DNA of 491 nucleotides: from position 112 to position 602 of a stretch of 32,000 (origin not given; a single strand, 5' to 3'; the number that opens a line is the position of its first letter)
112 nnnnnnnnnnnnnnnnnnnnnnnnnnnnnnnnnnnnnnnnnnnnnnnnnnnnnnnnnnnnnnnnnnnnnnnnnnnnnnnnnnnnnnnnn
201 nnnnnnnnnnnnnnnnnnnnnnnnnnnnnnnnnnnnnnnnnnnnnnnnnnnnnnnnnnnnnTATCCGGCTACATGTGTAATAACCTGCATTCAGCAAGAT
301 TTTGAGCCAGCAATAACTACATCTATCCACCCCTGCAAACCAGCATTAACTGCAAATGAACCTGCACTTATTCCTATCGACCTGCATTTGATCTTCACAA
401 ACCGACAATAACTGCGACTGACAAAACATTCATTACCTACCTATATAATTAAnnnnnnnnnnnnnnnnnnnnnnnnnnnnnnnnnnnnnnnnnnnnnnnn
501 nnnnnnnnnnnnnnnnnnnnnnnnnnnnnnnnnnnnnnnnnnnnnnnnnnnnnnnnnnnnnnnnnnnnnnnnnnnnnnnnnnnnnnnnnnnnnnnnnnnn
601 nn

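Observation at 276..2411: Family of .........-containing sites in both orientations; a 16-bp inverted repeat brackets the res-tnpR module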

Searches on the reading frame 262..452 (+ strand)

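Call 28: search_protein_families(library=pfam, proteins=[L012:11800-13458:-, L012:10839-11810:-, L012:10126-10830:-, L012:13439-14014:-], max_evalue=0.01)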
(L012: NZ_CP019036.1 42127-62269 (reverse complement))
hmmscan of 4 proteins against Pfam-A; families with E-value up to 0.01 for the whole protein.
L012:11800-13458:- (552 aa): 1 family
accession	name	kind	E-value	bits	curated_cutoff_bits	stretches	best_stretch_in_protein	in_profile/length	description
PF00665.32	rve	-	9.4e-05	23.1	32.6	1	160-274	3-99/102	Integrase core domain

L012:10839-11810:- (323 aa): 9 families
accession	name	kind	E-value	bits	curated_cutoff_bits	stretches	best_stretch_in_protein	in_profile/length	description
PF13401.12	AAA_22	-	5.4e-15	56.3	27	1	40-170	5-128/130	AAA domain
PF13191.12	AAA_16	-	1.4e-06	29.4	32.6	1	32-161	14-167/167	AAA ATPase domain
PF09848.15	SLFN-g3_helicase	-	8.7e-05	22.4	24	1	46-138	7-93/354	Schlafen group 3, DNA/RNA helicase domain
PF25199.1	nSTAND_NTPase5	-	0.00019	21.7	34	0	103-165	75-133/145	Novel STAND NTPase 5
PF00004.35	AAA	-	0.00043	21.2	21.2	1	44-165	2-109/131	ATPase family associated with various cellular activities (AAA)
PF00005.33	ABC_tran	-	0.0062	17.6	25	0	32-121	3-91/137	ABC transporter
PF13245.12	AAA_19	-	0.0066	17.1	25.1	0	37-140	8-106/134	AAA domain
PF13604.12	AAA_30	-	0.0078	16.4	27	0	40-166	18-125/191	AAA domain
PF13238.12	AAA_18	-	0.0098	16.8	29.4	0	43-82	1-25/128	AAA domain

L012:10126-10830:- (234 aa): 0 families

L012:13439-14014:- (191 aa): 14 families
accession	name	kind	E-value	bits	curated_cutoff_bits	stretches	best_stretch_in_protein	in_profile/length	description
PF00239.26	Resolvase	-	3.6e-46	157.3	23.3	1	3-135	2-144/145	Resolvase, N terminal domain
PF13551.12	HTH_29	-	4.4e-08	33.5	28.1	1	149-187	2-40/64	Winged helix-turn helix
PF02796.21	HTH_7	-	3e-07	30.9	23.8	1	138-182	1-44/45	Helix-turn-helix domain of resolvase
PF13384.12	HTH_23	-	1.2e-06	28.6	24.6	1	149-186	8-44/50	Homeodomain-like domain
PF04967.18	HTH_10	-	5.2e-05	23.4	23.1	1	157-185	21-49/53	HTH DNA binding domain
PF13518.12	HTH_28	-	5.7e-05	23.6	25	1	151-187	5-40/52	Helix-turn-helix domain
PF12728.13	HTH_17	-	0.00013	22.6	27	1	161-182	3-24/51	Helix-turn-helix domain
PF13309.12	HTH_22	-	0.00014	22.3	29.6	1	160-181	42-63/63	HTH domain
PF08281.18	Sigma70_r4_2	-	0.00091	19.3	25.7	1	149-183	16-50/54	Sigma-70, region 4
PF01022.26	HTH_5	-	0.00097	19.4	22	1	156-182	12-38/47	Bacterial regulatory protein, arsR family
PF01527.26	HTH_Tnp_1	-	0.0014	19.3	24.1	1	150-187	14-50/75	Transposase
PF13565.12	HTH_32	-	0.004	18.1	33.7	0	123-180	10-73/73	Homeodomain-like domain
PF08279.18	HTH_11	-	0.004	17.4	25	1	155-185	12-41/55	HTH domain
PF13022.12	HTH_Tnp_1_2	-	0.01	16.4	27.9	0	159-184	26-51/122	Helix-turn-helix of insertion element transposase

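Call 42: search_protein_families(library=ncbifam, proteins=[L012:11800-13458:-, L012:10839-11810:-, L012:10126-10830:-, L012:13439-14014:-], max_evalue=0.01)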
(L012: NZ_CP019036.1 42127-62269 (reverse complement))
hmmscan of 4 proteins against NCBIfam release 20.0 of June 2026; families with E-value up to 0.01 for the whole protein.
L012:11800-13458:- (552 aa): 3 families
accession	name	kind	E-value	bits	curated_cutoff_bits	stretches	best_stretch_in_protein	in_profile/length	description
NF033577.2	transpos_IS481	equivalog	4.5e-20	72.3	224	1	30-331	11-271/284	IS481 family transposase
NF033546.1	transpos_IS21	equivalog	0.00024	20.7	160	0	283-343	223-282/294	IS21 family transposase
NF033594.2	transpos_ISNCY_2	equivalog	0.0031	16.7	250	1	128-336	91-286/368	ISNCY family transposase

L012:10839-11810:- (323 aa): 8 families
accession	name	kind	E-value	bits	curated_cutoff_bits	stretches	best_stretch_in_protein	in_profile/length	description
TIGR03015.1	pepcterm_ATPase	hypoth_equivalog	1.2e-12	47.9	324.5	1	35-261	38-260/269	XrtA/PEP-CTERM system-associated ATPase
NF010068.0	PRK13548.1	equivalog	0.00027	20.1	261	1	25-92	16-84/261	heme ABC transporter ATP-binding protein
TIGR00955.1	3a01204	subfamily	0.00038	19.2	736.35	1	23-67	34-78/617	pigment precursor permease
TIGR02315.1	ABC_phnC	equivalog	0.0018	17.8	266.1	1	25-78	13-66/243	phosphonate ABC transporter ATP-binding protein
NF008751.0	PRK11784.1-3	equivalog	0.0035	16.6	361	0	7-67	112-170/367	tRNA 2-selenouridine(34) synthase MnmH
TIGR04520.1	ECF_ATPase_1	equivalog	0.0038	16.7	315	0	21-80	10-69/269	energy-coupling factor transporter ATPase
TIGR00041.1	DTMP_kinase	equivalog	0.0046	16.7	83.25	1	40-96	4-54/196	dTMP kinase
NF047578.1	opine_ATP_CntD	equivalog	0.0081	15.4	380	0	22-66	12-56/266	staphylopine uptake ABC transporter ATP-binding protein CntD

L012:10126-10830:- (234 aa): 0 families

L012:13439-14014:- (191 aa): 11 families
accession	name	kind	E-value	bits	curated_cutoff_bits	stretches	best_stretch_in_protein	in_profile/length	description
NF041201.1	recomb_XisF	equivalog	5.6e-31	108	375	1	3-136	2-142/465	fdxN element excision recombinase XisF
NF009949.0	PRK13413.1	equivalog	1.4e-19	70.6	272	1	1-183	1-196/203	master DNA invertase Mpi family serine-type recombinase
NF047343.1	SCCmet_CcrB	equivalog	2.5e-11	42.9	900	1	34-128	53-149/542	cassette chromosome recombinase CcrB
NF047347.1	SCCmet_CcrC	equivalog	1e-10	40.7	900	1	56-129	75-148/558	cassette chromosome recombinase CcrC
NF047344.1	SCCmet_CcrA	equivalog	4.1e-10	39.3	700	1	3-136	5-148/442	cassette chromosome recombinase CcrA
NF033518.0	transpos_IS607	equivalog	1.6e-07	31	110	1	3-75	57-139/187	IS607 family transposase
NF049883.1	resolv_YneB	equivalog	0.0001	21.8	175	1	5-132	5-144/211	YneB family resolvase-like protein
NF007271.0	PRK09726.1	equivalog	0.00023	21.1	79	1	144-182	9-48/88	type II toxin-antitoxin system antitoxin HipB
TIGR01764.1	excise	domain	0.00094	19.5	28.8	1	161-185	3-27/49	excisionase family DNA-binding protein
NF033545.0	transpos_IS630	equivalog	0.0041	16.6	100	1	150-187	3-40/299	IS630 family transposase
NF033577.2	transpos_IS481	equivalog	0.006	16.1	224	1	152-187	6-41/284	IS481 family transposase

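Call 43: search_solved_structures(query=L012:11800-13458:-, max_evalue=1)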
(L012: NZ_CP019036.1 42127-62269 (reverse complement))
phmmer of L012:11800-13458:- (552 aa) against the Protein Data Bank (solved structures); distinct sequences matched with E-value up to 1: 5.
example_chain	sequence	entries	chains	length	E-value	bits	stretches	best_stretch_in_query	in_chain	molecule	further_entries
7pel_A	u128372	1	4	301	0.031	16.2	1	239-288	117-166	Pol protein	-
7ouf_D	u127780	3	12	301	0.031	16.2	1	239-288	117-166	Integrase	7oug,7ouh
6qbv_A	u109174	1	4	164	0.055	15.3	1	239-291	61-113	Integrase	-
6qbt_A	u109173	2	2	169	0.058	15.3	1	239-291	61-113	HTLV-2 integrase catalytic core domain | integrase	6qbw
6voy_A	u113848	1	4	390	0.11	14.4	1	238-290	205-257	DNA-binding protein 7d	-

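Call 44: search_solved_structures(query=L012:10839-11810:-, max_evalue=1)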
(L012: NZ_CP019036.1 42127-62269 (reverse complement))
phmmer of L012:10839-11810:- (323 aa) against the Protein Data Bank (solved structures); distinct sequences matched with E-value up to 1: 21.
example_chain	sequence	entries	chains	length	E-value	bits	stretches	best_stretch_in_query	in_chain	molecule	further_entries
9nlj_U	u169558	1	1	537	0.0051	19.4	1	25-80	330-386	Uup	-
6bge_A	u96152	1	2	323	0.0061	19.2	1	17-72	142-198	VirB11-like protein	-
1g6o_A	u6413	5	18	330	0.0062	19.1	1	17-72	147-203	CAG-ALPHA | virB11 homolog | Cag-alfa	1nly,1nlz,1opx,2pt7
1vpl_A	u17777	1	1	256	0.028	17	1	27-90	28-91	ABC transporter, ATP-binding protein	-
2f55_A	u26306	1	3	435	0.078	15.5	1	128-183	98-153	polyprotein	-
1fnn_A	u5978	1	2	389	0.11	15.1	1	44-173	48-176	CELL DIVISION CONTROL PROTEIN 6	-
4nvt_A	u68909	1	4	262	0.17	14.4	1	275-313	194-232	Triosephosphate isomerase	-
4q7l_A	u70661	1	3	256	0.31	13.5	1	20-88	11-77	Uncharacterized ABC transporter ATP-binding protein TM_0288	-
4q7m_B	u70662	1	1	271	0.35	13.4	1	20-88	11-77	Uncharacterized ABC transporter ATP-binding protein TM_0288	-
2zjo_A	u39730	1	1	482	0.44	13.1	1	128-182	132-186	Genome polyprotein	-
7otj_A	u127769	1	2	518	0.49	12.9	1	38-147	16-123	ATP-dependent DNA helicase PIF1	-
3kqh_A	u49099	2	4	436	0.51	12.9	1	128-182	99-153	Serine protease/NTPase/helicase NS3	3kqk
3kql_A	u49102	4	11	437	0.51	12.8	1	128-182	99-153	Serine protease/NTPase/helicase NS3 | Serine protease NS3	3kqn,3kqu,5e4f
4wxr_A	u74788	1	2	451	0.82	12.2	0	128-184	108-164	NS3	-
1hei_A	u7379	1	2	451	0.83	12.2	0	128-184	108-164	HCV HELICASE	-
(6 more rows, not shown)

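Call 53: search_dna_similar(query=L012:11800-13458:-, collection=plasmids, mode=protein, max_rows=60, rows=spread, max_evalue=1e-20)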
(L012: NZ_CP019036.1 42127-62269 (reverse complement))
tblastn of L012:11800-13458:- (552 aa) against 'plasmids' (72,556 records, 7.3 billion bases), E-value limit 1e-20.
Records with a match: 776; places in all: 820; records where one place covers at least 80% of the query: 622.
Best place of each record, by identity: >=99% 1; 80-90% 1; 60-80% 600; <60% 174.
By first word of the organism name: Salmonella 392; Klebsiella 143; Enterobacter 39; Pseudomonas 36; Nostoc 17; Yersinia 12; Serratia 11; Alteromonas 7; Sinorhizobium 7; Escherichia 7; and 52 more.
By predicted mobility (MOB-suite, as given by PLSDB): conjugative 466; non-mobilizable 224; mobilizable 86.
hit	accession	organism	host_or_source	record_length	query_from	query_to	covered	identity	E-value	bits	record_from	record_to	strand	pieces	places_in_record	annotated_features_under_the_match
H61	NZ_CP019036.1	Massilia putida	Soil,wolfram mine tailing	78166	1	552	100%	99.8%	0e+0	1067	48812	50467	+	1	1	DDE-type integrase/transposase/recombinase | recombinase family protein | AAA family ATPase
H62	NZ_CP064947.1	Pseudomonas fulva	Homo sapiens,pleural fluid,pleural ...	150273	1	552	100%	75.9%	0e+0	821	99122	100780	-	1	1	IS481 family transposase | recombinase family protein | AAA family ATPase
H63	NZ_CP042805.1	Pseudomonas amygdali pv. tabaci str. ATCC 11528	-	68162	6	552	99%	76.5%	0e+0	817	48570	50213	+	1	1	DDE-type integrase/transposase/recombinase | AAA family ATPase | recombinase family protein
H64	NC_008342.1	Nitrosomonas eutropha C91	-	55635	4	552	99%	73.8%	0e+0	797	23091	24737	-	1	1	DDE-type integrase/transposase/recombinase | recombinase family protein | AAA family ATPase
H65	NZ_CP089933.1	Erwinia tracheiphila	Cucurbita moschata,cell ...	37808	6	551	99%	71.0%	0e+0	779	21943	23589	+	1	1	IS481 family transposase | ExeA family protein | recombinase family protein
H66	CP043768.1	Enterobacter hormaechei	Homo sapiens,Pure culture,rectal swab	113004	6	551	99%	70.6%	0e+0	756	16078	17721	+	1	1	IS481 family transposase | recombinase family protein | AAA family ATPase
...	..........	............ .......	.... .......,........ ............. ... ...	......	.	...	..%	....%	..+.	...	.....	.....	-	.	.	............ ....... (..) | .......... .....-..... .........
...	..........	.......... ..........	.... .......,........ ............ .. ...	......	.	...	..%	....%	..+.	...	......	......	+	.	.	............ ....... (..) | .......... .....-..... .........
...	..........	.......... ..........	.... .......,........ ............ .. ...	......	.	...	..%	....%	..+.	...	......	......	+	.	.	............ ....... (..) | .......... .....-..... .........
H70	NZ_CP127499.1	Klebsiella variicola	Homo sapiens,blood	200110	6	551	99%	70.6%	0e+0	756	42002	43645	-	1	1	IS481 family transposase | ExeA family protein | recombinase family protein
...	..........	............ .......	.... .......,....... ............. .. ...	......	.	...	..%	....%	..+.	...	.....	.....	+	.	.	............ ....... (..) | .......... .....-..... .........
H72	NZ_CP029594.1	Salmonella enterica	Homo sapiens,feces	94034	6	551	99%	70.5%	0e+0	775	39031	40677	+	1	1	IS481 family transposase | ExeA family protein | recombinase family protein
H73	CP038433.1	Salmonella enterica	-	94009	6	551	99%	70.5%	0e+0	775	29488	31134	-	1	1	IS481 family transposase | AAA family ATPase | recombinase family protein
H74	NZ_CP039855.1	Salmonella enterica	Homo sapiens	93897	6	551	99%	70.5%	0e+0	775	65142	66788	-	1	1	IS481 family transposase | ExeA family protein | recombinase family protein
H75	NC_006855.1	Salmonella enterica subsp. enterica serovar Choleraesuis ...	-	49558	6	551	99%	70.5%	0e+0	775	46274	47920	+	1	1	IS481 family transposase | ExeA family protein | recombinase family protein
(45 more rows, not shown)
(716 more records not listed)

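Call 78: search_protein_families(library=padloc, proteins=[L012:10126-10830:-], max_evalue=0.01)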
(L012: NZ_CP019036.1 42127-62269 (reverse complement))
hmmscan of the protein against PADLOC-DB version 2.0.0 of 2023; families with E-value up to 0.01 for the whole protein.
L012:10126-10830:- (234 aa): 0 families
